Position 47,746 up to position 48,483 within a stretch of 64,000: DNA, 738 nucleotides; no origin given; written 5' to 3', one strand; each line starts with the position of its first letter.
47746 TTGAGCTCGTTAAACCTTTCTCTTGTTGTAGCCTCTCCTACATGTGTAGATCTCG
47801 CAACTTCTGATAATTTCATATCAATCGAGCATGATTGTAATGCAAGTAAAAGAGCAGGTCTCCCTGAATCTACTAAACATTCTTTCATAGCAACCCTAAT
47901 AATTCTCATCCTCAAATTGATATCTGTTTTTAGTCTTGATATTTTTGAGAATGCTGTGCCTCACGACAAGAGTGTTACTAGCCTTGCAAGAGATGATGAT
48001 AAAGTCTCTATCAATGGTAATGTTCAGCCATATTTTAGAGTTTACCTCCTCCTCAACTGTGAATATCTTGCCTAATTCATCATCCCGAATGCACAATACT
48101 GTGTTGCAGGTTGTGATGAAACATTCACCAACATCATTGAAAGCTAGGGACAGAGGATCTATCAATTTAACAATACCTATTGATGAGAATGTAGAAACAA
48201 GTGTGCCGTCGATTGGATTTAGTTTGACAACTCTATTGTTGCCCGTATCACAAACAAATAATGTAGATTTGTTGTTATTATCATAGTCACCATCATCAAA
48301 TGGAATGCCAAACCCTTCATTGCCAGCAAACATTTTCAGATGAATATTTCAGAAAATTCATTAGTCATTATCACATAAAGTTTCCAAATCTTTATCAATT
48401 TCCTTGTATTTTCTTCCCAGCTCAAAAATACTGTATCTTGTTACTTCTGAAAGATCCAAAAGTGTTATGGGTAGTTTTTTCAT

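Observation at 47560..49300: Compositionally atypical ~1.7 kb island with an NHL-repeat ORF using foreign-looking codons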

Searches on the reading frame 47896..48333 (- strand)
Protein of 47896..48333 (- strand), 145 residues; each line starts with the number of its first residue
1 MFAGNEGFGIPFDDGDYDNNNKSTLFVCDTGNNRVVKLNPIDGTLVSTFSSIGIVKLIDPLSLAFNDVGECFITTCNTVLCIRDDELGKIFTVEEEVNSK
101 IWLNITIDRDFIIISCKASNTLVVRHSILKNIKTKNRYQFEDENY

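Call 6: search_protein_families(library=pfam, proteins=[window:47896-48333:-], max_evalue=10)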
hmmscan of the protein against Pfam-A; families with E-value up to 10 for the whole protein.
window:47896-48333:- (145 aa): 1 family
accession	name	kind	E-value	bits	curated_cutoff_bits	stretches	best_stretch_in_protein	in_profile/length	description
PF01436.27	NHL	-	0.11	13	20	1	25-37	15-27/28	NHL repeat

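Call 10: find_homologous_proteins(query=window:47896-48333:-, max_evalue=0.01)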
Query window:47896-48333:-: 6 candidates shared short words with the query, none scored E <= 0.01.

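Call 20: find_encoding_contigs(protein=window:47896-48333:-, flank=10000, max_places=6)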
Protein window:47896-48333:- (145 aa): no gene with exactly this product is on record in the collection.

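Call 23: search_protein_representatives(protein=window:47896-48333:-)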
Query: 145 residues. Proteins with E-value up to 0.001 (for the whole library): 1577; up to 1e-10: 91; up to 1e-30: 1. The best 150 are listed.
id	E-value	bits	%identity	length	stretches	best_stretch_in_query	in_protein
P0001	1.3e-72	258.6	95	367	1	2-128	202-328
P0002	1.6e-29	118.9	36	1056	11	20-73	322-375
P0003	3.3e-28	114.6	41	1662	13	22-57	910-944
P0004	7.2e-24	100.6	36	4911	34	23-75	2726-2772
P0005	1.2e-23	99.9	34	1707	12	23-76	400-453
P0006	1.6e-23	99.5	38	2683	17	14-66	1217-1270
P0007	1.9e-21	92.8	35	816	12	21-70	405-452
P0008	6.6e-20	87.7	40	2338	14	16-65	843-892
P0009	1.4e-19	86.7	41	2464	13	13-76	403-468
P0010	3.8e-18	82.0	31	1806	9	24-77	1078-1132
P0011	1.1e-17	80.5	40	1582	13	22-85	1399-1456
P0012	1.4e-15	73.7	36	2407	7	21-75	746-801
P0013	1.5e-15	73.6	37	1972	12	15-73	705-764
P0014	1.7e-15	73.4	37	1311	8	8-51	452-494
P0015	2.7e-15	72.8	32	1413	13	21-74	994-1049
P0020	8.6e-15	71.1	42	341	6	16-73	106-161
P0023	1.6e-14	70.3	33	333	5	22-74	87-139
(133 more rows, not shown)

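Call 26: list_cluster_members(proteins=[P0001])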
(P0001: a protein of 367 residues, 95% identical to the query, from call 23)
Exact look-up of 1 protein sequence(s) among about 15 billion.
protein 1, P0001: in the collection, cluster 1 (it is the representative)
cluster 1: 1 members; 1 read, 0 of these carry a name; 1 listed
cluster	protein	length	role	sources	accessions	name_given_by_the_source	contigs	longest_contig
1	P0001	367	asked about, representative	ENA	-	-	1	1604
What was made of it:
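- Tried and rejected: The search with the ORF found nothing, although a 95%-identical protein exists in the collection (calls 10, 26).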

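Call 27: find_encoding_contigs(protein=P0001, flank=10000)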
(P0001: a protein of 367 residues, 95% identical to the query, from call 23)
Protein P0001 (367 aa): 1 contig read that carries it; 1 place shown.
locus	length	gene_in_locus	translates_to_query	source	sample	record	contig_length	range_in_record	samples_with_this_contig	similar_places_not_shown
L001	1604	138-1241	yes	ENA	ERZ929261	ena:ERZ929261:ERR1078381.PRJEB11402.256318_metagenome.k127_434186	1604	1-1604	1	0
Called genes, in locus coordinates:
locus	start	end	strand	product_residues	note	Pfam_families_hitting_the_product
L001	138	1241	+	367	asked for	PF01436:NHL (faint)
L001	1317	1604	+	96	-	?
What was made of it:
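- On Horizontally acquired DNA: The only relative is a contig of unknown organism (call 27).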

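Call 34: find_related_loci(query=P0001, collection=viral_contigs, flank=10000)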
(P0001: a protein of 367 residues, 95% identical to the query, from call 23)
Query P0001 (367 aa) in viral_contigs; peptide patterns used: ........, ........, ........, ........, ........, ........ (x = any residue, [..] = any of these).
10 stretches matched a pattern, but none encodes a relative of the query by tblastn (E <= 1e-3).

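Call 42: find_related_loci(query=P0001, collection=metagenome_contigs, flank=10000)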
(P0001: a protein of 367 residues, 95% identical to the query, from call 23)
Query P0001 (367 aa) in metagenome_contigs; peptide patterns used: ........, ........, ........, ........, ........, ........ (x = any residue, [..] = any of these).
315 stretches matched a pattern, but none encodes a relative of the query by tblastn (E <= 1e-3).

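Call 48: search_protein_families(library=pfam, proteins=[P0001, L001:1317-1604:+], max_evalue=1)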
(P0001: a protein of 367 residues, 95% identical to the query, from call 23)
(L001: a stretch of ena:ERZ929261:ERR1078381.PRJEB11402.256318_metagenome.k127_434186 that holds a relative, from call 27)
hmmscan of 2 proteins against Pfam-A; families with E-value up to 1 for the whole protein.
P0001 (367 aa): 1 family
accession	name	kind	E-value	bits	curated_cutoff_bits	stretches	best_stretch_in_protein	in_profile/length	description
PF01436.27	NHL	-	5.3e-08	33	20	1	90-116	1-26/28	NHL repeat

L001:1317-1604:+ (96 aa): 1 family
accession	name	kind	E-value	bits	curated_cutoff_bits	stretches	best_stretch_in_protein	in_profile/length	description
PF02494.22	HYR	-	0.048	14.4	21.7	1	2-56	15-68/81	HYR domain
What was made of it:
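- On NHL repeat proteins (PF01436): Its intact relative P0001 scores 33 bits (call 48).
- On TFIIB/Brf/TFB family (PF00382): This is only after a one-base frame repair and excision of the NHL piece (call 48).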

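Call 69: search_protein_families(library=pfam, proteins=[P0002, P0020, P0023, P0007], max_evalue=0.001)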
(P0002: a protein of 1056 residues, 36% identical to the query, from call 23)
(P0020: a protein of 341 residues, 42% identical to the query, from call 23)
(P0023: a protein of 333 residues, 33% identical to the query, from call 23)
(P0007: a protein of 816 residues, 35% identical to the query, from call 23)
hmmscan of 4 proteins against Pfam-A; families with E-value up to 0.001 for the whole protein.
P0002 (1056 aa): 14 families
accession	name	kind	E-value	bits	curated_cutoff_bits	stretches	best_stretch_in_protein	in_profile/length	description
PF01436.27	NHL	-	5.6e-83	269.6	20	4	406-431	3-28/28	NHL repeat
PF25021.1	TEN_NHL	-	6.8e-38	131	27.1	1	46-194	33-159/357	Teneurin NHL domain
PF08450.18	SGL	-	1e-29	104.3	26.3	1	510-734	11-222/246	SMP-30/Gluconolactonase/LRE-like region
PF24684.1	Vgb_lyase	-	2.8e-29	102.3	50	3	224-435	14-211/290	Virginiamycin B lyase family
PF22701.2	Mala_s_1-like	-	4.1e-19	69.5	27.5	1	296-470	22-193/195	Mal s 1 allergenic protein-like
PF06739.17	SBBP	-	2.1e-16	60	20.5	0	361-376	14-29/38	Beta-propeller repeat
PF13360.13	PQQ_2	-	4.4e-16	59.7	27.6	4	578-806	2-214/233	Outer membrane protein assembly factor BamB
PF13449.12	Phytase-like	-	6e-16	59.6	27.6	0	179-220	70-110/284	Esterase-like activity of phytase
PF07494.17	Reg_prop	-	4.3e-09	35.9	20.4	0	561-575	8-22/24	Two component regulator propeller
PF06977.17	SdiA-regulated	-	1.9e-06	27.7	21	0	393-422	211-240/249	SdiA-regulated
PF20067.5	SSL_N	-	3.6e-06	27.2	18.9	0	178-194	22-38/46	Strictosidine synthase-like, N-terminal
PF20437.3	LonC_helical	-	3.8e-06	27.2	24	0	280-305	3-28/34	Lon-like LonC helical domain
PF23393.2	Beta-prop_WDR90_POC16_2nd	-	0.00019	21.2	60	0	713-765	198-246/291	WDR90/POC16, second beta-propeller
PF02393.21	US22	-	0.00022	21.7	35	0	408-430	82-104/124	US22 like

P0020 (341 aa): 8 families
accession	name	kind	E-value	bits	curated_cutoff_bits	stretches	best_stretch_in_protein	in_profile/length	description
PF01436.27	NHL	-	1.2e-31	107.5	20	3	193-218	1-26/28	NHL repeat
PF25021.1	TEN_NHL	-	1.6e-06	27.8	27.1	0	115-170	115-166/357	Teneurin NHL domain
PF24684.1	Vgb_lyase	-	2.2e-06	27.2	50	1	69-270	68-254/290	Virginiamycin B lyase family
PF01731.26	Arylesterase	-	2.9e-05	24.6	21.3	0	191-218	51-79/86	Arylesterase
PF06977.17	SdiA-regulated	-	7e-05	22.6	21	0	165-210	192-239/249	SdiA-regulated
PF17170.10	DUF5128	-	0.00027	20.7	22.9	0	185-219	81-116/321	6-bladed beta-propeller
PF13449.12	Phytase-like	-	0.00068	20.1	27.6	0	148-178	70-100/284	Esterase-like activity of phytase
PF08450.18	SGL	-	0.0007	19.7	26.3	0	97-177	132-215/246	SMP-30/Gluconolactonase/LRE-like region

P0023 (333 aa): 8 families
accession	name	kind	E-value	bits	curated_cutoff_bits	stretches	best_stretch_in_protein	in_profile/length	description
PF01436.27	NHL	-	2.7e-30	103.3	20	3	123-147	2-26/28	NHL repeat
PF01731.26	Arylesterase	-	6.1e-10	39.6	21.3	0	120-150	51-82/86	Arylesterase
PF25021.1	TEN_NHL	-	1.4e-08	34.6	27.1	0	120-150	139-169/357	Teneurin NHL domain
PF08450.18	SGL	-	2.8e-08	34.1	26.3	1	78-152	135-213/246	SMP-30/Gluconolactonase/LRE-like region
PF24338.1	DUF7506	-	3.7e-06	27.3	27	0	289-303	63-77/95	Domain of unknown function (DUF7506)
PF24684.1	Vgb_lyase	-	1.4e-05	24.5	50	1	47-151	26-125/290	Virginiamycin B lyase family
PF17170.10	DUF5128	-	0.00039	20.1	22.9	0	240-304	54-118/321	6-bladed beta-propeller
PF00058.23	Ldl_recept_b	-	0.00067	20.5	21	0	88-131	1-41/42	Low-density lipoprotein receptor repeat class B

P0007 (816 aa): 12 families
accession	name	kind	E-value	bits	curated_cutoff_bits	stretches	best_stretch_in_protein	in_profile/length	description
PF01436.27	NHL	-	3.8e-80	260.6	20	6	91-116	1-26/28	NHL repeat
PF24684.1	Vgb_lyase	-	9.6e-41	139.9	50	3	59-324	23-277/290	Virginiamycin B lyase family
PF08450.18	SGL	-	2.8e-29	102.9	26.3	2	493-698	8-222/246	SMP-30/Gluconolactonase/LRE-like region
PF25021.1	TEN_NHL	-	1.5e-19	70.7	27.1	1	128-294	193-355/357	Teneurin NHL domain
PF22701.2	Mala_s_1-like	-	1.1e-14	55.1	27.5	0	663-763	43-145/195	Mal s 1 allergenic protein-like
PF13570.13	Beta-prop_ACSF4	-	4.8e-11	43.1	133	0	492-681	99-283/329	Beta-alanine-activating enzyme, beta-propeller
PF13449.12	Phytase-like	-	5.5e-11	43.3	27.6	0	400-434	72-106/284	Esterase-like activity of phytase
PF06977.17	SdiA-regulated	-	1.6e-10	41.1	21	0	488-558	26-96/249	SdiA-regulated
PF13360.13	PQQ_2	-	3.3e-09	37.2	27.6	0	373-539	3-152/233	Outer membrane protein assembly factor BamB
PF00058.23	Ldl_recept_b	-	1.5e-05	25.8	21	0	463-493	16-41/42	Low-density lipoprotein receptor repeat class B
PF06739.17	SBBP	-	4.4e-05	23.8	20.5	0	705-721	13-29/38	Beta-propeller repeat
PF20067.5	SSL_N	-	9.2e-05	22.7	18.9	0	577-596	26-45/46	Strictosidine synthase-like, N-terminal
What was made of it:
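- On NHL repeat proteins (PF01436): The ORF has 1577 phmmer hits, and the four checked are strong Pfam NHL proteins (calls 23, 69).
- Checked: Exhaustive HMMER gave 1577 hits at E<=1e-3, and the four checked (P0002, P0007, P0020, P0023) are strong Pfam NHL proteins (calls 23, 69).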

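Call 81: search_solved_structures(query=P0001, max_evalue=0.01, show_alignments=1)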
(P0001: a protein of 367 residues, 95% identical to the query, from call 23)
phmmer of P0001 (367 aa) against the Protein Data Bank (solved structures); distinct sequences matched with E-value up to 0.01: 24.
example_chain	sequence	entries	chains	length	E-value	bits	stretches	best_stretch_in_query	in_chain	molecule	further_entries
3wwa_A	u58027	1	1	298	1.1e-08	37.9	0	221-243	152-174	Pizza7H protein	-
6rej_A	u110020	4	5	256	4.9e-08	35.7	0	222-243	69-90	Pizza6-SH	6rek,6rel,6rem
6qsd_A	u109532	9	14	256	5.7e-08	35.5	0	221-268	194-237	Pizza6S | Pizza6-S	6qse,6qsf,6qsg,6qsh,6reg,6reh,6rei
6f0t_A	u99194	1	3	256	6.4e-08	35.3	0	221-242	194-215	Pizza6-SFW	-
7zpz_A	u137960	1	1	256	6.8e-08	35.2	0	221-244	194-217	Pizza6-TSR-TSH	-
3ww9_A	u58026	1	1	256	6.9e-08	35.2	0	221-243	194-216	pizza6 protein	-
7zqg_A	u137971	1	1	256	7.6e-08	35.1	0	221-244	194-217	Pizza6-KSH-TSH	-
6ren_A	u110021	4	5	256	9.1e-08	34.8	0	221-241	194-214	3fPizza6-SH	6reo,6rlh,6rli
7zph_A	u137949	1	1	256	9.4e-08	34.8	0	221-242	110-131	Pizza6-TNK-RSH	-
6i38_A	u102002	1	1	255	9.4e-08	34.8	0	221-243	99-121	nv2Pizza6-AYW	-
7zq2_A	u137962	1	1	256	9.4e-08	34.8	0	221-243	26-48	Pizza6-RSH-TSH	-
6f0s_A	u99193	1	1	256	1e-07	34.7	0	221-244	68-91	Pizza6-SYW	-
6i37_A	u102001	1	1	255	1e-07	34.7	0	221-243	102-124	nv1Pizza6-AYW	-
7zpw_A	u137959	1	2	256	1e-07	34.6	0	221-244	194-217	Pizza6-TSK-TSH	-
6i39_A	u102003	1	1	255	1e-07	34.6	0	221-243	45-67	v31Pizza6-AYW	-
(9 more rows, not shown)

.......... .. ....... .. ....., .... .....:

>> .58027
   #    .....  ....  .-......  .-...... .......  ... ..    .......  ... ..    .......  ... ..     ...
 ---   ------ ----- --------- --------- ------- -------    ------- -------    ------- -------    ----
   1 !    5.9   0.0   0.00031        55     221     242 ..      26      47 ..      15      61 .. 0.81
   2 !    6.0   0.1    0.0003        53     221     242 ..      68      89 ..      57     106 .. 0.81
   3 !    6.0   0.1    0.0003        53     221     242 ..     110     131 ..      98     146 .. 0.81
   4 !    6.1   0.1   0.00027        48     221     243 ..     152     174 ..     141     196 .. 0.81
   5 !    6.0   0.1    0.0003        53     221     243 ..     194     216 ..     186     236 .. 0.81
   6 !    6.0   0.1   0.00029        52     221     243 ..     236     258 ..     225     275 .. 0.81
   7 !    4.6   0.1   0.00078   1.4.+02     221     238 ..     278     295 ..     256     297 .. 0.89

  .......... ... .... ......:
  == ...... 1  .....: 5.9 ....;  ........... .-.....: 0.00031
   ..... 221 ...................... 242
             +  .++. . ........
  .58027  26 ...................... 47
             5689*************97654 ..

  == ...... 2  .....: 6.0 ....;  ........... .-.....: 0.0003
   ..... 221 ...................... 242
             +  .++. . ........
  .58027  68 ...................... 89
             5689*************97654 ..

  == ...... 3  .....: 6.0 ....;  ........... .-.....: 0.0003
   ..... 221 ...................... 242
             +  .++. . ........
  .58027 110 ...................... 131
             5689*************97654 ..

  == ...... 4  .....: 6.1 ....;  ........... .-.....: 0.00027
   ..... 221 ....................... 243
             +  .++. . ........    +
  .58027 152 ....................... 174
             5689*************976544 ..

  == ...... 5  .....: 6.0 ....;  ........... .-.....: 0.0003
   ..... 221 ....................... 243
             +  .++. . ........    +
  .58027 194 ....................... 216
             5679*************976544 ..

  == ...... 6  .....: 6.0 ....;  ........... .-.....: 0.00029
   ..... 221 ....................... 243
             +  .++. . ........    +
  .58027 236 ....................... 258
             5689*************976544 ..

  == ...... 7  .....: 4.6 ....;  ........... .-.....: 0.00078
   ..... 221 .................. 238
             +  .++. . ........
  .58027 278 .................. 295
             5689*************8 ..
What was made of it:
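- Closest known: NHL-repeat six-bladed beta-propellers. Same: The source protein P0001 passes Pfam NHL and matches PknD, Thin and Pizza propellers (calls 48, 81).
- The intact protein P0001 is an NHL protein: Pfam NHL 33 bits (call 48) and PDB matches to PknD, Thin and Pizza propellers (call 81).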
